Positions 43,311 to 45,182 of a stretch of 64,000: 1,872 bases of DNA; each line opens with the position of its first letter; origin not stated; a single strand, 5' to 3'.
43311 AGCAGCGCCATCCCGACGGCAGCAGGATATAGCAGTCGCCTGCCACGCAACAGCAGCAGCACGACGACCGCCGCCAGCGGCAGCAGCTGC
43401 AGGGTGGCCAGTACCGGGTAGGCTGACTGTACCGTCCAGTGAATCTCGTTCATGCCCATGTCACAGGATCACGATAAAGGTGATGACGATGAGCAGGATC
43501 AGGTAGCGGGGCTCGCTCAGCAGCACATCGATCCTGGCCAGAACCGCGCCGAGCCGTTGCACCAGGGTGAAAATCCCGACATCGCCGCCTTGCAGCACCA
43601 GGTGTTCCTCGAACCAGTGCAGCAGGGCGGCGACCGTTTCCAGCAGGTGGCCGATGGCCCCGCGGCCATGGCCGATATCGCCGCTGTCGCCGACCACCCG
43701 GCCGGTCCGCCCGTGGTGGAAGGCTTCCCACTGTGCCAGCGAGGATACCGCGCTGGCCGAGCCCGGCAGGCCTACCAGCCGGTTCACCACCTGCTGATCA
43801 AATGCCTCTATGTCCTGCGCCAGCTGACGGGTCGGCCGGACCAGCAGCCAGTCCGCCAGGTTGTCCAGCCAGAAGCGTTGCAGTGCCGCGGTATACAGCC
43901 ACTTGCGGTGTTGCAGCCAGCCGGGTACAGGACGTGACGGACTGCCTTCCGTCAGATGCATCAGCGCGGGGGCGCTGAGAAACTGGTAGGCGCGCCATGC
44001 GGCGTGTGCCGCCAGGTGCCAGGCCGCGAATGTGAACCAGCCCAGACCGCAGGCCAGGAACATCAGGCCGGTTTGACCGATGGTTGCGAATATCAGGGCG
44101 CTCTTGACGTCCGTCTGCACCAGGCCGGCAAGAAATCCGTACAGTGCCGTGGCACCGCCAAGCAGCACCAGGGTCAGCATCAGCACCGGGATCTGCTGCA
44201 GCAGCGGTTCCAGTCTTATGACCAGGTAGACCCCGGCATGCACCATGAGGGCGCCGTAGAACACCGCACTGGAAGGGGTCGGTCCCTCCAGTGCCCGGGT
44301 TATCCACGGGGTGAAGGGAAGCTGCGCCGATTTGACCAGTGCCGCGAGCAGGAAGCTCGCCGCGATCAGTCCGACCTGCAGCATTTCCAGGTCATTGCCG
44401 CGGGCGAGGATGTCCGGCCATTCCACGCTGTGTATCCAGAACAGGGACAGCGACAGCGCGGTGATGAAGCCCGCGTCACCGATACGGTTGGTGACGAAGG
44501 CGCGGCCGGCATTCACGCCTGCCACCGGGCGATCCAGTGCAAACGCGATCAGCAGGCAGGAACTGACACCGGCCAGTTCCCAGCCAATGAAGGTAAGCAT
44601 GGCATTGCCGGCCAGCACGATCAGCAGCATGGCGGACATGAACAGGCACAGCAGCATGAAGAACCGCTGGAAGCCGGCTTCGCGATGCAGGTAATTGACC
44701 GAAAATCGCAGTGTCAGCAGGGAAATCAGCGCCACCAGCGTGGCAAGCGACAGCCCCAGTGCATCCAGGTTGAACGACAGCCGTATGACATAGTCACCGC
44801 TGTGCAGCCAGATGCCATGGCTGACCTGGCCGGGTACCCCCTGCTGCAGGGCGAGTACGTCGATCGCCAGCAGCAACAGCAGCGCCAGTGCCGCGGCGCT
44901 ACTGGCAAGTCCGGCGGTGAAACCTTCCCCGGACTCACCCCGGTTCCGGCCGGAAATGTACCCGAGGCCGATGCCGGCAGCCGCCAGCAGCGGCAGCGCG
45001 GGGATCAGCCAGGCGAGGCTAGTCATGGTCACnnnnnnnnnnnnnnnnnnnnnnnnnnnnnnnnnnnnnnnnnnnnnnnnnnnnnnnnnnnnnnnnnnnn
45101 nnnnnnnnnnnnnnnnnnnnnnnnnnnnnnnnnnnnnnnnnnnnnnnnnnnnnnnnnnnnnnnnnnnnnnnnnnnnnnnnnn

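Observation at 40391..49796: DabA/DabB embedded in a five-gene operon with three additional antiporter-like subunits: an expanded DAB-type inorganic-carbon pump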

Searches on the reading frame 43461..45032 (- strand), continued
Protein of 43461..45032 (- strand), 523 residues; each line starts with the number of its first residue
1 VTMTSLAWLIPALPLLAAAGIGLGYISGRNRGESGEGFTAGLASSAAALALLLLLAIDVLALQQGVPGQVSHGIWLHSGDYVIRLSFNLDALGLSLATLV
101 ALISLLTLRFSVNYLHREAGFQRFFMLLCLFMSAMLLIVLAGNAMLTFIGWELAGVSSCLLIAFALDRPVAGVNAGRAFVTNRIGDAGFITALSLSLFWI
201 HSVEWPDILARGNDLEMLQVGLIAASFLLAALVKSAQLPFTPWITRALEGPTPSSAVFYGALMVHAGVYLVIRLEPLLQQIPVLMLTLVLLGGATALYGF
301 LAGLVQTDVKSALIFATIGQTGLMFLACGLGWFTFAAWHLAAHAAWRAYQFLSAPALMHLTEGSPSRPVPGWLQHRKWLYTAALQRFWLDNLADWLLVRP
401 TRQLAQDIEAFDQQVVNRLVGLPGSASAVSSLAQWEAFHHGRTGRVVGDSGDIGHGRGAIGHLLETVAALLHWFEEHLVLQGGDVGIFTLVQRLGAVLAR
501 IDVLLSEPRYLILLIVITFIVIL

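Call 44: find_homologous_proteins(query=window:43461-45032:-, max_evalue=1e-10)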
Query window:43461-45032:- (523 aa): 2678 proteins with E <= 1e-10 among 8000 candidates; the best 120 are listed.
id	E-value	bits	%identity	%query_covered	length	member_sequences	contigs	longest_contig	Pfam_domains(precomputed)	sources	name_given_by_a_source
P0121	0.0e+0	1113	99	100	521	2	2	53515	PF00662.27,PF00361.26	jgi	-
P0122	8.4e-294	993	87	100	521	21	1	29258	PF00662.27,PF00361.26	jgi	jgi:NADH:ubiquinone oxidoreductase subunit 5 (subunit L)/multisubunit Na+/H+ antiporter MnhA subunit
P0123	1.7e-292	989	88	96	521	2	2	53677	PF00662.27,PF00361.26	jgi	-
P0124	3.5e-291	985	86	96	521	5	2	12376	PF00662.27,PF00361.26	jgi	jgi:NADH:ubiquinone oxidoreductase subunit 5 (subunit L)/multisubunit Na+/H+ antiporter MnhA subunit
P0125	8.3e-289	977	85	100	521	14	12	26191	PF00662.27,PF00361.26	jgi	jgi:NADH:ubiquinone oxidoreductase subunit 5 (subunit L)/multisubunit Na+/H+ antiporter MnhA subunit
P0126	1.9e-277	939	83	96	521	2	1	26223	PF00662.27,PF00361.26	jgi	-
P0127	1.4e-256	870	77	97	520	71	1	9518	PF00662.27,PF00361.26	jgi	jgi:NADH:ubiquinone oxidoreductase subunit 5 (subunit L)/multisubunit Na+/H+ antiporter MnhA subunit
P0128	7.6e-256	868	77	100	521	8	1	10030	PF00662.27,PF00361.26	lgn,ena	-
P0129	3.9e-255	866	76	100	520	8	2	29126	PF00662.27,PF00361.26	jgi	jgi:NADH:ubiquinone oxidoreductase subunit 5 (subunit L)/multisubunit Na+/H+ antiporter MnhA subunit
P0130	1.7e-253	860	76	100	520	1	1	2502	PF00662.27,PF00361.26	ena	-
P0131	3.3e-252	856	76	96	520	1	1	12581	PF00662.27,PF00361.26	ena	-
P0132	4.0e-251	852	76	100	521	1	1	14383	PF00662.27,PF00361.26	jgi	jgi:NADH:ubiquinone oxidoreductase subunit 5 (subunit L)/multisubunit Na+/H+ antiporter MnhA subunit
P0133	1.3e-249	848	75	96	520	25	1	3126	PF00662.27,PF00361.26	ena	-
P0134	9.3e-249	845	74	96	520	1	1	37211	PF00662.27,PF00361.26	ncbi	-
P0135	1.2e-245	834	75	96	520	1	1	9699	PF00662.27,PF00361.26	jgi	jgi:NADH:ubiquinone oxidoreductase subunit 5 (subunit L)/multisubunit Na+/H+ antiporter MnhA subunit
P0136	2.4e-245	833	73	96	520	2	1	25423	PF00662.27,PF00361.26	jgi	jgi:NADH:ubiquinone oxidoreductase subunit 5 (subunit L)/multisubunit Na+/H+ antiporter MnhA subunit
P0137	5.0e-245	832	75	96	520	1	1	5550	PF00662.27,PF00361.26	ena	-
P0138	5.8e-244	829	74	100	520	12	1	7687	PF00662.27,PF00361.26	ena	-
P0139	1.3e-242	824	74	100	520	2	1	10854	PF00662.27,PF00361.26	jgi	jgi:NADH:ubiquinone oxidoreductase subunit 5 (subunit L)/multisubunit Na+/H+ antiporter MnhA subunit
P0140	3.6e-240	816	74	100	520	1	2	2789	PF00662.27,PF00361.26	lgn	-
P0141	1.2e-239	815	73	100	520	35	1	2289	PF00662.27,PF00361.26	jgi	jgi:NADH:ubiquinone oxidoreductase subunit 5 (subunit L)/multisubunit Na+/H+ antiporter MnhA subunit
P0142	4.8e-238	809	72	100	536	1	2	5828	PF00662.27,PF00361.26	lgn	-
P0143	4.8e-227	773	71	96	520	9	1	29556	PF00662.27,PF00361.26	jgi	jgi:NADH:ubiquinone oxidoreductase subunit 5 (subunit L)/multisubunit Na+/H+ antiporter MnhA subunit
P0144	6.2e-214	730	75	84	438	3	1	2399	PF00662.27,PF00361.26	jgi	jgi:hypothetical protein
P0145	3.4e-212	724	65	100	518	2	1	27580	PF00662.27,PF00361.26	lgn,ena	-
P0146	4.8e-212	724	65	99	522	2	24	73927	PF00662.27,PF00361.26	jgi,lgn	-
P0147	2.8e-211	721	64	100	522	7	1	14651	PF00662.27,PF00361.26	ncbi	ncbi:MAG: proton-conducting transporter membrane subunit [Gammaproteobacteria bacterium]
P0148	7.2e-211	720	63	100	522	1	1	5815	PF00662.27,PF00361.26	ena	-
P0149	4.4e-210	717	65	96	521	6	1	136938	PF00662.27,PF00361.26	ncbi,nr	ncbi:MAG: hypothetical protein K1562_03370 [Candidatus Thiodiazotropha sp. (ex. Lucinisca nassula)]|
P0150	1.8e-209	715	65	100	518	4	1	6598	PF00662.27,PF00361.26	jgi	jgi:NADH:ubiquinone oxidoreductase subunit 2 (subunit N)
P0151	1.3e-208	712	64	100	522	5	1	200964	PF00662.27,PF00361.26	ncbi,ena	-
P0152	3.1e-208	711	63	99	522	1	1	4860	PF00662.27,PF00361.26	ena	-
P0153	3.1e-208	711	63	100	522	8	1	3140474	PF00662.27,PF00361.26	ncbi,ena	-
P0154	6.7e-208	710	66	100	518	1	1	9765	PF00662.27,PF00361.26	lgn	-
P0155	8.1e-208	710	64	99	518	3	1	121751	PF00662.27,PF00361.26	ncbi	-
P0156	1.5e-207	709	66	100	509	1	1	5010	PF00662.27,PF00361.26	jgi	jgi:NADH:ubiquinone oxidoreductase subunit 2 (subunit N)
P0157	6.4e-207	707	64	100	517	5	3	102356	PF00662.27,PF00361.26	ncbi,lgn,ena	-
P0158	7.7e-207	706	62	100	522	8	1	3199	PF00662.27,PF00361.26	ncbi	-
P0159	9.3e-207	706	67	99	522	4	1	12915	PF00662.27,PF00361.26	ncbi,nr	ncbi:MAG: hypothetical protein LC646_00010 [Xanthomonadaceae bacterium]|nr:hypothetical protein [Xan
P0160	1.7e-206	705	66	98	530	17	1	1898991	PF00662.27,PF00361.26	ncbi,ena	-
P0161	4.3e-206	704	65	96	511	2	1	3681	PF00662.27,PF00361.26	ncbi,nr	ncbi:MAG: proton-conducting transporter membrane subunit [Pseudomonadota bacterium]|nr:proton-conduc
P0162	7.1e-206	703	61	99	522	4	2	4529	PF00662.27,PF00361.26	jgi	jgi:NADH:ubiquinone oxidoreductase subunit 5 (subunit L)/multisubunit Na+/H+ antiporter MnhA subunit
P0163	1.3e-205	702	65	99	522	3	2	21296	PF00662.27,PF00361.26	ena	-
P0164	1.8e-205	702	63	98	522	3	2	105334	PF00662.27,PF00361.26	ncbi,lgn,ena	ncbi:MAG: proton-conducting transporter membrane subunit [Gammaproteobacteria bacterium]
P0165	3.0e-205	701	62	99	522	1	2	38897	PF00662.27,PF00361.26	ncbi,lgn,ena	ncbi:MAG: proton-conducting transporter membrane subunit [Gammaproteobacteria bacterium]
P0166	1.8e-204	699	64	96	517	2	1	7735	PF00662.27,PF00361.26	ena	-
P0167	6.4e-204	697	61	100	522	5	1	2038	PF00662.27,PF00361.26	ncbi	-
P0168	1.7e-203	695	60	100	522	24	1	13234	PF00662.27,PF00361.26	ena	-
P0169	1.0e-202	693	63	99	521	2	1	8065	PF00662.27,PF00361.26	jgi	jgi:formate hydrogenlyase subunit 3/multisubunit Na+/H+ antiporter MnhD subunit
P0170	1.1e-202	693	64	99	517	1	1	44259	PF00662.27,PF00361.26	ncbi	-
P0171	2.3e-202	692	65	99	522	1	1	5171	PF00662.27,PF00361.26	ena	-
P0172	3.2e-201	688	62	100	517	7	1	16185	PF00662.27,PF00361.26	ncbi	ncbi:MAG: proton-conducting transporter membrane subunit [Sedimenticola sp.]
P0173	3.7e-201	688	62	96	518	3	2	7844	PF00662.27,PF00361.26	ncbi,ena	-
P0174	2.5e-200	685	63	96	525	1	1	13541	PF00662.27,PF00361.26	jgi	jgi:NADH:ubiquinone oxidoreductase subunit 5 (subunit L)/multisubunit Na+/H+ antiporter MnhA subunit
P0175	3.8e-200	684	63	99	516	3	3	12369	PF00662.27,PF00361.26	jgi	-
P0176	4.4e-200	684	62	96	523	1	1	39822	PF00662.27,PF00361.26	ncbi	-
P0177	4.4e-200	684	62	98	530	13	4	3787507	PF00662.27,PF00361.26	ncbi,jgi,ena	-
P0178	5.9e-200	684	63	96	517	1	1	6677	PF00662.27,PF00361.26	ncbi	ncbi:MAG: proton-conducting transporter membrane subunit [Pseudomonadota bacterium]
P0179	8.8e-200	683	61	99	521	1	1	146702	PF00662.27,PF00361.26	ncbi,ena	-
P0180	9.7e-200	683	63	96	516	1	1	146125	PF00662.27,PF00361.26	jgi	jgi:NADH:ubiquinone oxidoreductase subunit 5 (subunit L)/multisubunit Na+/H+ antiporter MnhA subunit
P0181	1.1e-199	683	62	99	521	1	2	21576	PF00662.27,PF00361.26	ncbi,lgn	ncbi:MAG: proton-conducting transporter membrane subunit [Pseudomonadota bacterium]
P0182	3.4e-199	681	60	100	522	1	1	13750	PF00662.27,PF00361.26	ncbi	ncbi:MAG: NADH-quinone oxidoreductase subunit L [Thiogranum sp.]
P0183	8.0e-199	680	62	99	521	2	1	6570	PF00662.27,PF00361.26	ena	-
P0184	1.6e-198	679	62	96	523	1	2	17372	PF00662.27,PF00361.26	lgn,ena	-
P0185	2.2e-198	678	61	100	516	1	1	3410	PF00662.27,PF00361.26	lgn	-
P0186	3.7e-198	678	60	99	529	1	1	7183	PF00662.27,PF00361.26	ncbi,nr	ncbi:MAG: proton-conducting transporter membrane subunit [Gammaproteobacteria bacterium]|nr:proton-c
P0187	7.3e-198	677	62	100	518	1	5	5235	PF00662.27,PF00361.26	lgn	-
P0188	9.7e-198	676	58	97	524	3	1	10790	PF00662.27,PF00361.26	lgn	-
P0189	1.1e-197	676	62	99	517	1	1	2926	PF00662.27,PF00361.26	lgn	-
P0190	1.6e-197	676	62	99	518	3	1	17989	PF00662.27,PF00361.26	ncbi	-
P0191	1.9e-197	675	62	100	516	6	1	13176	PF00662.27,PF00361.26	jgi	-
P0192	1.1e-196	673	61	100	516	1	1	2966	PF00662.27,PF00361.26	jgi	-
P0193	1.3e-196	673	61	100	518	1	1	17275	PF00662.27,PF00361.26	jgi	-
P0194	1.9e-196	672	62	96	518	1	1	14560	PF00662.27,PF00361.26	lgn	-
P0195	2.4e-196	672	62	96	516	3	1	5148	PF00662.27,PF00361.26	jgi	-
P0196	2.6e-196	672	61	100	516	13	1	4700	PF00662.27,PF00361.26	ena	-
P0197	2.6e-196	672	61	99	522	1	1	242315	PF00662.27,PF00361.26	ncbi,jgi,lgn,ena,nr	ncbi:MAG: proton-conducting transporter membrane subunit [Gammaproteobacteria bacterium]|nr:proton-c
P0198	3.3e-196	671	63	96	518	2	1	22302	PF00662.27,PF00361.26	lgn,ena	-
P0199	6.5e-196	670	62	100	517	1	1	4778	PF00662.27,PF00361.26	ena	-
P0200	3.1e-195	668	61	100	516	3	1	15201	PF00662.27,PF00361.26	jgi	-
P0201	1.8e-194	666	74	80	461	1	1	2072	PF00361.26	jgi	-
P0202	1.9e-194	665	63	98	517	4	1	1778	PF00662.27,PF00361.26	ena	-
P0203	9.8e-194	663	61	100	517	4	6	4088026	PF00662.27,PF00361.26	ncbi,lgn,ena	ncbi:MAG: proton-conducting transporter membrane subunit [Candidatus Sedimenticola sp. PURPLELP]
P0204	1.3e-193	663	62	96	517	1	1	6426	PF00662.27,PF00361.26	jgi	jgi:NADH:ubiquinone oxidoreductase subunit 5 (subunit L)/multisubunit Na+/H+ antiporter MnhA subunit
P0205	2.8e-193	662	60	96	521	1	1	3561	PF00662.27,PF00361.26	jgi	jgi:NADH:ubiquinone oxidoreductase subunit 5 (subunit L)/multisubunit Na+/H+ antiporter MnhA subunit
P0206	3.1e-193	661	60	99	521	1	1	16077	PF00662.27,PF00361.26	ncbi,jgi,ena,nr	ncbi:MAG: proton-conducting transporter membrane subunit [Gammaproteobacteria bacterium]|nr:proton-c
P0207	4.9e-193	661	58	100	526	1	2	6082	PF00662.27,PF00361.26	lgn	-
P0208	6.0e-193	661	60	99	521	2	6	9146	PF00662.27,PF00361.26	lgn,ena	-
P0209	1.0e-192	660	64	99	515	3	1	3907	PF00662.27,PF00361.26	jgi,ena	-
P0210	1.1e-192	660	59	99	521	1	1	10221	PF00662.27,PF00361.26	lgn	-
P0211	1.3e-192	659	63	95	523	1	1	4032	PF00662.27,PF00361.26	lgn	-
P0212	1.4e-192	659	59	100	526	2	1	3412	PF00662.27,PF00361.26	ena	-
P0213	1.4e-192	659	63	98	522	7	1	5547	PF00662.27,PF00361.26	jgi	jgi:NADH:ubiquinone oxidoreductase subunit 5 (subunit L)/multisubunit Na+/H+ antiporter MnhA subunit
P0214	1.7e-192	659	61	100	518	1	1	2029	PF00662.27,PF00361.26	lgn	-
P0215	2.5e-192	659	61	100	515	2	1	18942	PF00662.27,PF00361.26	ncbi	-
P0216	4.2e-192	658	61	99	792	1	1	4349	PF00662.27,PF00361.26,PF10070.15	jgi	jgi:NADH:ubiquinone oxidoreductase subunit 5 (subunit L)/multisubunit Na+/H+ antiporter MnhA subunit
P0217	4.2e-192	658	64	99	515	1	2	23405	PF00662.27,PF00361.26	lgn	-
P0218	9.6e-192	657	60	96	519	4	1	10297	PF00662.27,PF00361.26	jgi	-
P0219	1.3e-191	656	61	96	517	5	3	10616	PF00662.27,PF00361.26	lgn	-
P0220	2.6e-191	655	60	99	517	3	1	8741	PF00662.27,PF00361.26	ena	-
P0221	2.6e-191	655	58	100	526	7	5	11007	PF00662.27,PF00361.26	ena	-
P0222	2.9e-191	655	62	97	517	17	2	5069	PF00662.27,PF00361.26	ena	-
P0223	1.0e-190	653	57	100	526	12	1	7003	PF00662.27,PF00361.26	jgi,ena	-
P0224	1.4e-190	653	60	96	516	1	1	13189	PF00662.27,PF00361.26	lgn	-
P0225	2.1e-190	652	62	98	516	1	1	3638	PF00662.27,PF00361.26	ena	-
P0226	2.7e-190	652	59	95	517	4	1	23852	PF00662.27,PF00361.26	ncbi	-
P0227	3.2e-190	652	61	99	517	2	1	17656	PF00662.27,PF00361.26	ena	-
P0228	3.3e-190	652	62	97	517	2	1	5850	PF00662.27,PF00361.26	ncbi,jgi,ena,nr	ncbi:MAG TPA: proton-conducting transporter membrane subunit [Gammaproteobacteria bacterium]|nr:prot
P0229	4.0e-190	651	60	99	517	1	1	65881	PF00662.27,PF00361.26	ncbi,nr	ncbi:MAG: hypothetical protein GY703_10970 [Gammaproteobacteria bacterium]|nr:hypothetical protein [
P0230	4.9e-190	651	62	99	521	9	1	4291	PF00662.27,PF00361.26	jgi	-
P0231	4.9e-190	651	59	99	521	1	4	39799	PF00662.27,PF00361.26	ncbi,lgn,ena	-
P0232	5.0e-190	651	58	100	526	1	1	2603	PF00662.27,PF00361.26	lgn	-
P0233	5.2e-190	651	61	97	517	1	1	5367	PF00662.27,PF00361.26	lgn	-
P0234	5.8e-190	651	63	96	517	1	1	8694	PF00662.27,PF00361.26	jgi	jgi:NADH:ubiquinone oxidoreductase subunit 5 (subunit L)/multisubunit Na+/H+ antiporter MnhA subunit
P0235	7.6e-190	650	59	99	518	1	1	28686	PF00662.27,PF00361.26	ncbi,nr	ncbi:MAG: hypothetical protein KZQ76_08090 [Candidatus Thiodiazotropha sp. (ex Epidulcina cf. delphi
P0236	1.2e-189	650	60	100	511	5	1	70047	PF00662.27,PF00361.26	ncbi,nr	ncbi:proton-conducting transporter transmembrane domain-containing protein [Candidatus Venteria isho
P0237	1.4e-189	649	60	99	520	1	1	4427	PF00662.27,PF00361.26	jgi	jgi:formate hydrogenlyase subunit 3/multisubunit Na+/H+ antiporter MnhD subunit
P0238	1.6e-189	649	62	99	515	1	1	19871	PF00662.27,PF00361.26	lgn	-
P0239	2.0e-189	649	61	98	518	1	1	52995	PF00662.27,PF00361.26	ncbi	ncbi:MAG: hypothetical protein H7841_05635 [Magnetospirillum sp. WYHS-4]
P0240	2.1e-189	649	60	96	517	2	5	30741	PF00662.27,PF00361.26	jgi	-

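Call 60: predict_structure(alignment_id=A3)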
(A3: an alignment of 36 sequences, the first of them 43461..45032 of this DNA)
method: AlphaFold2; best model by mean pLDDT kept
length: 523 residues; sequences in the alignment: 36
mean_pLDDT: 81.4   pTM: 0.75
mean pLDDT of the five models: 81.4, 80.3, 78.8, 78.6, 77.7
residues with pLDDT >= 90: 249; 70-90: 142; 50-70: 96; < 50: 36
segments of 3 or more residues with pLDDT < 50: 421-432, 443-457, 476-478, 480-482
pLDDT, mean of each block of 10 residues (from residue 1): 88 98 93 90 97 97 95 92 95 97 94 77 93 97 97 88 66 74 90 96 95 90 97 88 73 72 92 96 97 95 86 90 98 98 94 79 74 89 74 75 73 63 44 55 40 42 57 53 55 69 65 61 50
secondary structure, 60 per line:
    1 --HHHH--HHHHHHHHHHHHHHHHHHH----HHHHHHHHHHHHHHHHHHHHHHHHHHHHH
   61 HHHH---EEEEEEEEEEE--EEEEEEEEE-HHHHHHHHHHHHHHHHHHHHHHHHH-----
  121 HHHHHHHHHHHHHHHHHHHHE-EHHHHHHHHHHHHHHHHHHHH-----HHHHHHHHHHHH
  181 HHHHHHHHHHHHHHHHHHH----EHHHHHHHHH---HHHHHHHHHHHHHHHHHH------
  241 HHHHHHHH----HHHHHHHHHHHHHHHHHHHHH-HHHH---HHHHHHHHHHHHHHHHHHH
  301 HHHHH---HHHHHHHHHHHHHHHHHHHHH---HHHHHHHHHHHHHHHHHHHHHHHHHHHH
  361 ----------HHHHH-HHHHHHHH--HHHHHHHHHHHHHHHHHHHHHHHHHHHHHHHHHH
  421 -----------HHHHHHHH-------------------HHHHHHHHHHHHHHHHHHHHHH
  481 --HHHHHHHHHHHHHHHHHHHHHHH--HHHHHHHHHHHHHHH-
elements in order: H3-6 H9-27 H32-64 E68-78 E81-89 H91-115 H121-140 H144-163 H169-199 H205-213 H217-234 H241-248 H253-273 H275-278 H282-305 H309-329 H333-360 H371-375 H377-384 H387-420 H432-439 H459-480 H483-505 H508-522

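Call 70: fold_search(model_id=the predicted structure, library=pdb)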
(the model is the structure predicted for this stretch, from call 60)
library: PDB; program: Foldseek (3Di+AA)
matches with E <= 10: 588; with E <= 0.001: 175
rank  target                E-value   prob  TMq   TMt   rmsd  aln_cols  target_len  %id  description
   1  8e9i_L                1.6e-18  1.00  0.64  0.54   2.3       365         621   32  Mycobacterial respiratory complex I, semi-inserted quinone (released 2022-10-12)
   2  8e9g_L                2.2e-18  1.00  0.64  0.54   2.4       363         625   32  Mycobacterial respiratory complex I with both quinone positions modelled (released 2022-10-12)
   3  7p7k_L                3.3e-18  1.00  0.64  0.56   2.3       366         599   30  Complex I from E. coli, DDM/LMNG-purified, with DQ, Resting state (released 2022-09-21)
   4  7p7e_L                3.5e-18  1.00  0.64  0.56   1.9       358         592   30  Complex I from E. coli, DDM/LMNG-purified, Apo, Resting state (released 2022-09-21)
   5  9bwd_l                4.9e-18  1.00  0.61  0.54   2.4       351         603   27  Cryo-EM structure of respiratory supercomplex I (released 2025-08-06)
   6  7p69_L                6.9e-18  1.00  0.64  0.56  15.5       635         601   21  Complex I from E. coli, DDM/LMNG-purified, under Turnover at pH 6, Resting state (released 2022-09-21)
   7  9grx_F                7.2e-18  1.00  0.65  0.48   3.0       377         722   31  NDH-PSI-LHCI supercomplex from S. oleracea (released 2025-02-12)
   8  7z7s_L                7.5e-18  1.00  0.64  0.56   2.2       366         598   30  Complex I from E. coli, LMNG-purified, under Turnover at pH 6, Closed state (released 2022-09-21)
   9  7z84_L                1.1e-17  1.00  0.65  0.56   2.2       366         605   30  Complex I from E. coli, DDM/LMNG-purified, under Turnover at pH 8, Open-ready state (released 2022-09-21)
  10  7p7c_L                1.1e-17  1.00  0.64  0.56   2.1       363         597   30  Complex I from E. coli, DDM/LMNG-purified, Apo, Open state (released 2022-09-21)
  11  7p64_L                1.2e-17  1.00  0.64  0.56   2.1       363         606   30  Complex I from E. coli, DDM/LMNG-purified, under Turnover at pH 6, Open state (released 2022-09-21)
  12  7p7l_L                1.4e-17  1.00  0.64  0.57  15.4       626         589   21  Complex I from E. coli, DDM/LMNG-purified, with NADH and FMN, Open state (released 2022-09-21)
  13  6yj4_L                1.5e-17  1.00  0.63  0.51   1.9       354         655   28  Structure of Yarrowia lipolytica complex I at 2.7 A (released 2020-08-12)
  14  7p7m_L                2.0e-17  1.00  0.64  0.56   2.1       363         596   30  Complex I from E. coli, DDM/LMNG-purified, inhibited by Piericidin A, Open state (released 2022-09-21)
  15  7zci_L                3.2e-17  1.00  0.64  0.56  15.5       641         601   21  Complex I from E. coli, LMNG-purified, under Turnover at pH 6, Resting state (released 2022-09-21)
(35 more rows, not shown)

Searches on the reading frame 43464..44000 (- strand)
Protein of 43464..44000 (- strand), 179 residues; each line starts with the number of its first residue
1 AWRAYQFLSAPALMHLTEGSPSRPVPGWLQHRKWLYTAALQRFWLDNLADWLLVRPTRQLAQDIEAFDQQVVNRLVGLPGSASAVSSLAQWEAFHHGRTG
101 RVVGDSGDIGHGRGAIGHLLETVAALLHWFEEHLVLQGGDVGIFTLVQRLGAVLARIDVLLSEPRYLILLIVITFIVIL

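Call 40: search_solved_structures(query=A2, max_evalue=1, show_alignments=3)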
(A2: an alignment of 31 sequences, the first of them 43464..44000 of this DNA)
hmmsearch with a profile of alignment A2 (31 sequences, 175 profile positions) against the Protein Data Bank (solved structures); distinct sequences matched with E-value up to 1: 4.
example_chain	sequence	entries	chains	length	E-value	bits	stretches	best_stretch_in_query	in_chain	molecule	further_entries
6hum_F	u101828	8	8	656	0.0019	21.4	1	22-84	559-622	NADH dehydrogenase subunit 5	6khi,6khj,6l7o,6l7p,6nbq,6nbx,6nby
8si1_E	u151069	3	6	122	0.26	14.5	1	64-144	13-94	Conglutin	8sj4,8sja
1w2q_A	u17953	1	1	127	0.29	14.3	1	64-144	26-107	CONGLUTIN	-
7wff_F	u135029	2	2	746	0.58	13.4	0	23-75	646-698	NAD(P)H-quinone oxidoreductase subunit 5, chloroplastic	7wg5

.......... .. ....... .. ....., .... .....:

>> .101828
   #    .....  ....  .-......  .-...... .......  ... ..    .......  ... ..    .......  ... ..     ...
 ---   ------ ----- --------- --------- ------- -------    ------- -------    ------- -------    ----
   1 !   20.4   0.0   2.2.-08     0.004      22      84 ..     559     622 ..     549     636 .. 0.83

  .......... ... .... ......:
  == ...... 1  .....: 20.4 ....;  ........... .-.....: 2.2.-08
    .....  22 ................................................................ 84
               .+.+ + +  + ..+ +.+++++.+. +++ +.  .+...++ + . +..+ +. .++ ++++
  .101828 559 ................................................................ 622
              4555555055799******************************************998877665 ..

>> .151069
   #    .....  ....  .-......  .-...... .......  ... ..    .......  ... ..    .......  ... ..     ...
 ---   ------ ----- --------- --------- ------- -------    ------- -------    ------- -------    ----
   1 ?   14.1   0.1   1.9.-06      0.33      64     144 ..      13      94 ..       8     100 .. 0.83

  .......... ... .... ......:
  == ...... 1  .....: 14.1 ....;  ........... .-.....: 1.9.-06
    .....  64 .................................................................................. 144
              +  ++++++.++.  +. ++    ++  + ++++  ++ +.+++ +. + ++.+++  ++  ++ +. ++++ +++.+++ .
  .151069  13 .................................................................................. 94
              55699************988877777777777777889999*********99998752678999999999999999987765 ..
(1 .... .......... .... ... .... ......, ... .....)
